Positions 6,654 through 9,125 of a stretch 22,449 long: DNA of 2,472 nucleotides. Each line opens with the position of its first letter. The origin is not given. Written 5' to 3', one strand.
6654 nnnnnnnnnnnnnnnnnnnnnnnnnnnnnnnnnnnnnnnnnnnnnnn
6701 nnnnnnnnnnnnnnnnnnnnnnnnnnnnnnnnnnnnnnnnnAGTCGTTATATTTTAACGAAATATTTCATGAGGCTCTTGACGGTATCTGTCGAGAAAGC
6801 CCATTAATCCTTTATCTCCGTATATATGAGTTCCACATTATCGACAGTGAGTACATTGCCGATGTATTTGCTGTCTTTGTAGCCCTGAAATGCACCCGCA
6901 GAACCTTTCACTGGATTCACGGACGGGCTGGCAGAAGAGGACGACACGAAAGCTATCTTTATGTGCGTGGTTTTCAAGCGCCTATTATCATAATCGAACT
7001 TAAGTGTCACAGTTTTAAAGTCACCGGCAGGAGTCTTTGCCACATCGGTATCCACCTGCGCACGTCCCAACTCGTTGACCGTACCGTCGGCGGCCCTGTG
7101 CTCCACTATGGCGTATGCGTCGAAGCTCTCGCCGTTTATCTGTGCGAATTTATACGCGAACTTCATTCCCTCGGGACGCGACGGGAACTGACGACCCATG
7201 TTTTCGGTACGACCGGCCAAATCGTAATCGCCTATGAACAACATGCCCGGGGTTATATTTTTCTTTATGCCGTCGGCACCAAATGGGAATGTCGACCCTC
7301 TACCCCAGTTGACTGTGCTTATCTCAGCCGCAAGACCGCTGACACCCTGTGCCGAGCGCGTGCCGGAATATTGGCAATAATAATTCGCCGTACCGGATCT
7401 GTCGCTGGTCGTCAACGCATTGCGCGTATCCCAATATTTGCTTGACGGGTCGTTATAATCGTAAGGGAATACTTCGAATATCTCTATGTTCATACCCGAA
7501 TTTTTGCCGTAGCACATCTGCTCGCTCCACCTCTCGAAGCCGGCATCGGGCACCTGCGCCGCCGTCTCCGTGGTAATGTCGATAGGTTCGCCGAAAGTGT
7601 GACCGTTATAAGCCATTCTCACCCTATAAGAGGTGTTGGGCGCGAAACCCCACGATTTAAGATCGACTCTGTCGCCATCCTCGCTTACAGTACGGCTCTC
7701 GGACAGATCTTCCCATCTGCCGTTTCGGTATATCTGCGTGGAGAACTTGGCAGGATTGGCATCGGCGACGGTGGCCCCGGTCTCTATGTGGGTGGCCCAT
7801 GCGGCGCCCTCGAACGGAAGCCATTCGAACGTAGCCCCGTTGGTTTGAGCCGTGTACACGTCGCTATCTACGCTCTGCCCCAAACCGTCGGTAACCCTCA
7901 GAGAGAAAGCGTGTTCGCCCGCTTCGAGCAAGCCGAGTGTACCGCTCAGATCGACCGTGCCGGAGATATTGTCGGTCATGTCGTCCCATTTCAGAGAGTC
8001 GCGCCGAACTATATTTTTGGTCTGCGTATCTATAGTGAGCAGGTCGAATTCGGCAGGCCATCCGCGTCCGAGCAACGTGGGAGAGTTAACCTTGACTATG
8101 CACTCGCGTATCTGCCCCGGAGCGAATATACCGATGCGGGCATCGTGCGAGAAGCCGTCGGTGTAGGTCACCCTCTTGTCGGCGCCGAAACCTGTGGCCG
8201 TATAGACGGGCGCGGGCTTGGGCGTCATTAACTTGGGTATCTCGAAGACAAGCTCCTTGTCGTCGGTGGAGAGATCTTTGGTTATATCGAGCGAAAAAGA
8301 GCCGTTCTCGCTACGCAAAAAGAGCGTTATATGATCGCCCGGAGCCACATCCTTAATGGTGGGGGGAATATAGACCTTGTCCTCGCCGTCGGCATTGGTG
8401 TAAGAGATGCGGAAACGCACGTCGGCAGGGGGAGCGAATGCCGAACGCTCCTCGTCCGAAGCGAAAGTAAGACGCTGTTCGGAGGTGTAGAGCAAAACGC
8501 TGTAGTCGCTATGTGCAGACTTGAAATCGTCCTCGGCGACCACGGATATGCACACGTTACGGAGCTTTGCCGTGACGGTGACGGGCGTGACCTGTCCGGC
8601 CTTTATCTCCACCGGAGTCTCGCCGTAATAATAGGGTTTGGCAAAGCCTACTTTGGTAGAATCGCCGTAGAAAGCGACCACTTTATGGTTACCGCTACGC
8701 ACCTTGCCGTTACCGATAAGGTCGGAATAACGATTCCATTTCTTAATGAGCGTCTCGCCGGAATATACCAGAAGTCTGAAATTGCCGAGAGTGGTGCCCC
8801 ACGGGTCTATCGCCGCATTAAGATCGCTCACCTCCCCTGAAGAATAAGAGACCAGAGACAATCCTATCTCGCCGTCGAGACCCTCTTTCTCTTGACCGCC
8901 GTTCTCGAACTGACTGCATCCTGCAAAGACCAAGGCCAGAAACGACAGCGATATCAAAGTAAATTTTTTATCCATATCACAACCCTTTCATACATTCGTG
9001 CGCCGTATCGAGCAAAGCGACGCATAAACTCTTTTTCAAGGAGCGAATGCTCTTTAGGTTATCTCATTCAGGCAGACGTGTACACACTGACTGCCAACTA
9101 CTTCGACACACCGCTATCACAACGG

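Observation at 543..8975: Five-gene operon of mosaic surface lipoproteins (three PCMD-like C-domains and three homologous N-domains, shuffled) plus one embedded beta-rich secreted protein. Candidate uncharacterised cell-surface system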

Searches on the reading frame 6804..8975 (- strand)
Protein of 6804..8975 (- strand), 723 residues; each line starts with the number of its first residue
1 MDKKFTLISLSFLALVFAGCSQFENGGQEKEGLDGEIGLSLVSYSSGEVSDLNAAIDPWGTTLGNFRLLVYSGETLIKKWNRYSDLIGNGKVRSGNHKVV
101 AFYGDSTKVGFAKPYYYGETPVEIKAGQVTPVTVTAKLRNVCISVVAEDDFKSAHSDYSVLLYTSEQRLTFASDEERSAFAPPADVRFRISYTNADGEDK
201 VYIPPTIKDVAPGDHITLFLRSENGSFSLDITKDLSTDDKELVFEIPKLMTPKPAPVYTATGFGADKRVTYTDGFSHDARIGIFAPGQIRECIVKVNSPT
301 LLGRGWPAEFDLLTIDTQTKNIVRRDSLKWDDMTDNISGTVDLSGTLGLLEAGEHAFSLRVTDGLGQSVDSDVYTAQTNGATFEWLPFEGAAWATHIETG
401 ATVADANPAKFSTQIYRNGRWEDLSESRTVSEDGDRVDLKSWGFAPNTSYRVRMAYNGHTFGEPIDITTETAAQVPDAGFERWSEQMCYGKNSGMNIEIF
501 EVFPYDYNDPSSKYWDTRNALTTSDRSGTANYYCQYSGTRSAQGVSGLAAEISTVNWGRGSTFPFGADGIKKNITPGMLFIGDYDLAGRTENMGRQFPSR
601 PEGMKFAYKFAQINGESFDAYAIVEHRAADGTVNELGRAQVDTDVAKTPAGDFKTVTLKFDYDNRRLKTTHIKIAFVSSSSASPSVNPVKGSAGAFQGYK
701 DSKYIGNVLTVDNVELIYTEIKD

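Call 4: search_protein_families(library=pfam, proteins=[window:6804-8975:-], max_evalue=0.1)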
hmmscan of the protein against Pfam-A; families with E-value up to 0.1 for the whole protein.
window:6804-8975:- (723 aa): 2 families
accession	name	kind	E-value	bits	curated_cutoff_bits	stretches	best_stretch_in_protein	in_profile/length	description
PF14900.11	DUF4493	-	1.5e-35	123.5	27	1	64-247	30-225/226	Domain of unknown function (DUF4493)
PF13201.12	PCMD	-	1.8e-10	41.4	28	1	480-717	2-234/234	Putative carbohydrate metabolism domain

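Call 5: search_protein_families(library=ncbifam, proteins=[window:6804-8975:-], max_evalue=0.1)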
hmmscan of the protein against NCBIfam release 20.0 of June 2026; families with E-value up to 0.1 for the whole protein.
window:6804-8975:- (723 aa): 1 family
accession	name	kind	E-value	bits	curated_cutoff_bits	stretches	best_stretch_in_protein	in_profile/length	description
TIGR04354.1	amphi-Trp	subfamily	0.094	13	31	0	166-201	25-60/67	amphi-Trp domain-containing protein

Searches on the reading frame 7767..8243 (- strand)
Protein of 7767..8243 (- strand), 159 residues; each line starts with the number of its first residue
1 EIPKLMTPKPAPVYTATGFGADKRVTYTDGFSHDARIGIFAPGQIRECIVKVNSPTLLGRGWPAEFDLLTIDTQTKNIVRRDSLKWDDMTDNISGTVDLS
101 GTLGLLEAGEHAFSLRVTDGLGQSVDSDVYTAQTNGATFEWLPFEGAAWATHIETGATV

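Call 67: search_protein_families(library=pfam, proteins=[window:7767-8243:-], max_evalue=5)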
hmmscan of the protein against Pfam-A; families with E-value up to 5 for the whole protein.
seq(159 aa): 1 family
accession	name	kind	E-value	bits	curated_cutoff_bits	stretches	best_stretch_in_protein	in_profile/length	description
PF10648.15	Gmad2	-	0.13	13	25.7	1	91-146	11-61/86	Immunoglobulin-like domain of bacterial spore germination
